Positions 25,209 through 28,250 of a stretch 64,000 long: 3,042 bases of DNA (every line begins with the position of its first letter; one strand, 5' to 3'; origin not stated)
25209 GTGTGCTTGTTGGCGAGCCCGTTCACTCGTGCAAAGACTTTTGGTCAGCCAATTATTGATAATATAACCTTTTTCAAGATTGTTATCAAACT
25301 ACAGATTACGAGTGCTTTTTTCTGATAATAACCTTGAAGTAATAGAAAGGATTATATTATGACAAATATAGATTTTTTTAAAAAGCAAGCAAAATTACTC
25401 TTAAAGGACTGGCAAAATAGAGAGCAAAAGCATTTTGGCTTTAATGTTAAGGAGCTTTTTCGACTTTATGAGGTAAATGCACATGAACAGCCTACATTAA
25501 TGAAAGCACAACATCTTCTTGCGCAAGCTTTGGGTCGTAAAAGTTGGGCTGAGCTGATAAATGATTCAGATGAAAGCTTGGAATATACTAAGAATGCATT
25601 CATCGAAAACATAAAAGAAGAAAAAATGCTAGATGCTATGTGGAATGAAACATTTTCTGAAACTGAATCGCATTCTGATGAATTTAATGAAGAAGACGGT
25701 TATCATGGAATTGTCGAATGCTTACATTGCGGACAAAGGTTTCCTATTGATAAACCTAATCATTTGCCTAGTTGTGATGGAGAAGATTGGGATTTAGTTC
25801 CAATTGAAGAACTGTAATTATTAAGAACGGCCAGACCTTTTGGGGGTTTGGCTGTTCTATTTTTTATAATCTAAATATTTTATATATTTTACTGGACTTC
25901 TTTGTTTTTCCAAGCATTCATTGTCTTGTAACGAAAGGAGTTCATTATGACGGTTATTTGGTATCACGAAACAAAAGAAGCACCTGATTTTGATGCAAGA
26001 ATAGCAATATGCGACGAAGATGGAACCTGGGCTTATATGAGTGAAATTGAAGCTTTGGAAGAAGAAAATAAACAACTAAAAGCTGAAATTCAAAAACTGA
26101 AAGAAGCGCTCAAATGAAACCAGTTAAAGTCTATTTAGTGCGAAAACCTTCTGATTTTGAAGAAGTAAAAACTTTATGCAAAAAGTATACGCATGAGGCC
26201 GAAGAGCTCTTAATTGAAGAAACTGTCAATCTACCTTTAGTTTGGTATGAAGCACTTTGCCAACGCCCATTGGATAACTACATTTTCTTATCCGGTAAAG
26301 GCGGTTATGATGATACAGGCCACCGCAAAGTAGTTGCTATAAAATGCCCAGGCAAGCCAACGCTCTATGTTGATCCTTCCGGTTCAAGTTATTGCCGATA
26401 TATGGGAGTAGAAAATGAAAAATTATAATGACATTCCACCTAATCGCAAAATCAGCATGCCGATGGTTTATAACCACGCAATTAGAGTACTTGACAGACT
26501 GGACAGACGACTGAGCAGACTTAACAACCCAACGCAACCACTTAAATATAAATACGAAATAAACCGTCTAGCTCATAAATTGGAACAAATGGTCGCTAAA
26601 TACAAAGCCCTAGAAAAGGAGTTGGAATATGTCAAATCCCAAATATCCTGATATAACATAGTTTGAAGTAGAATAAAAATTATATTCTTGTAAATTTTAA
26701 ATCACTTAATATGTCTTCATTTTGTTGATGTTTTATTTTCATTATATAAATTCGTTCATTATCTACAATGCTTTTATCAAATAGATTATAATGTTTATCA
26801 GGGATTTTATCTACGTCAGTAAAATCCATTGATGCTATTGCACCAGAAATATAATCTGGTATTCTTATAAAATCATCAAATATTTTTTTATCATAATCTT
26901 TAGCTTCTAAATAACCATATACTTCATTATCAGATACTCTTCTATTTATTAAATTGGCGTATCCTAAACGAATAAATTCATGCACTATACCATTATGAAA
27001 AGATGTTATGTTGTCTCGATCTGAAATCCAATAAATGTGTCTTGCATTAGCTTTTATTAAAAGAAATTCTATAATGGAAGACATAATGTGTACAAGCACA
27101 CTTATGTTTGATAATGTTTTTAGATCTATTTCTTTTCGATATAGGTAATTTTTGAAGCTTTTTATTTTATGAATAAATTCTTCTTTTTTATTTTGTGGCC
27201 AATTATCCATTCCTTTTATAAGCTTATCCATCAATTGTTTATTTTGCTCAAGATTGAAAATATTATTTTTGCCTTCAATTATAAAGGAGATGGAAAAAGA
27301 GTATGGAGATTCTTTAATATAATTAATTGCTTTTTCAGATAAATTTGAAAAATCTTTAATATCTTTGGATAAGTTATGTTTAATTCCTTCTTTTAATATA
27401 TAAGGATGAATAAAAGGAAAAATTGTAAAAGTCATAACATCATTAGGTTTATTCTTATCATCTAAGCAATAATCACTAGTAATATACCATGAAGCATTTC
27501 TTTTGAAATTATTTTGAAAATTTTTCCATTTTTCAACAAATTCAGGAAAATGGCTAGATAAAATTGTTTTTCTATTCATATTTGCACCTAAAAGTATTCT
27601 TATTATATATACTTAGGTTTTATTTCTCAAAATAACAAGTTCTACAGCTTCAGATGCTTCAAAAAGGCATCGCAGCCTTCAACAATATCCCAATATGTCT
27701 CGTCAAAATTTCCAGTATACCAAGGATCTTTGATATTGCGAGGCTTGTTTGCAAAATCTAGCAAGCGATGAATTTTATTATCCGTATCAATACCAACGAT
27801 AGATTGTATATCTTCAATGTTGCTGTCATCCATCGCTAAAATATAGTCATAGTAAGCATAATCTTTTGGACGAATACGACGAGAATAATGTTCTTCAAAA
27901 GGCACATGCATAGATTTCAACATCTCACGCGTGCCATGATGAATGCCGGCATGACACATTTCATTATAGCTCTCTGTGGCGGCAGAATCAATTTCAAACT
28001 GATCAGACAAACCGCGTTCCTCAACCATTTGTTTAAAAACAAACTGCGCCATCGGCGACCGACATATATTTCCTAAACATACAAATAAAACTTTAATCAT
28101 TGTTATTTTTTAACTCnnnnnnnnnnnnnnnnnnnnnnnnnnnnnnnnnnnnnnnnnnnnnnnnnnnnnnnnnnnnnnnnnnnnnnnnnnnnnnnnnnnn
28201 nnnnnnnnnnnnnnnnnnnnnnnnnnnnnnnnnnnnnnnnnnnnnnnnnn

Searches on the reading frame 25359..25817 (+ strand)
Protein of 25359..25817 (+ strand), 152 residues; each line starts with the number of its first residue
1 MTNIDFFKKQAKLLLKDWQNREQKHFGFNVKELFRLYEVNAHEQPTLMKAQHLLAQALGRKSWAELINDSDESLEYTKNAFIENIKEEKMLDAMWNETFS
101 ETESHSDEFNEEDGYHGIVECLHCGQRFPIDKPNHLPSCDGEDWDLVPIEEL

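Call 14: search_protein_families(library=pfam, proteins=[window:25359-25817:+], max_evalue=0.01)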
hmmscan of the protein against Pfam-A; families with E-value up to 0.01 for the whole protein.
window:25359-25817:+ (152 aa): 2 families
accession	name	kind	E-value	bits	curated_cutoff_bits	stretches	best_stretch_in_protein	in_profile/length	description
PF07295.17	DUF1451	-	0.0031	18.1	26.1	1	95-140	90-135/146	Zinc-ribbon containing domain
PF23455.1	DUF7129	-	0.0057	16.8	30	1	118-142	11-36/45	Domain of unknown function (DUF7129)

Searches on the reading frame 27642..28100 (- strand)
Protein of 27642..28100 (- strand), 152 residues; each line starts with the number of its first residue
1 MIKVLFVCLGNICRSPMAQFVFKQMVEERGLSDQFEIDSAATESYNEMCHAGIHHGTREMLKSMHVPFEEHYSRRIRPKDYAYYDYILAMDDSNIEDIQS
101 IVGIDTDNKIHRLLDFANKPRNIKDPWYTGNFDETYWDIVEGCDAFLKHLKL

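Call 7: search_protein_families(library=pfam, proteins=[window:27642-28100:-], max_evalue=0.01)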
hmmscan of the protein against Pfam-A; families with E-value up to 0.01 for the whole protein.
window:27642-28100:- (152 aa): 1 family
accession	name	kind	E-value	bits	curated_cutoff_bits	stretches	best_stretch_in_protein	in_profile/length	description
PF01451.26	LMWPc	-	4.4e-36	124.7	23.2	1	4-147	1-144/144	Low molecular weight phosphotyrosine protein phosphatase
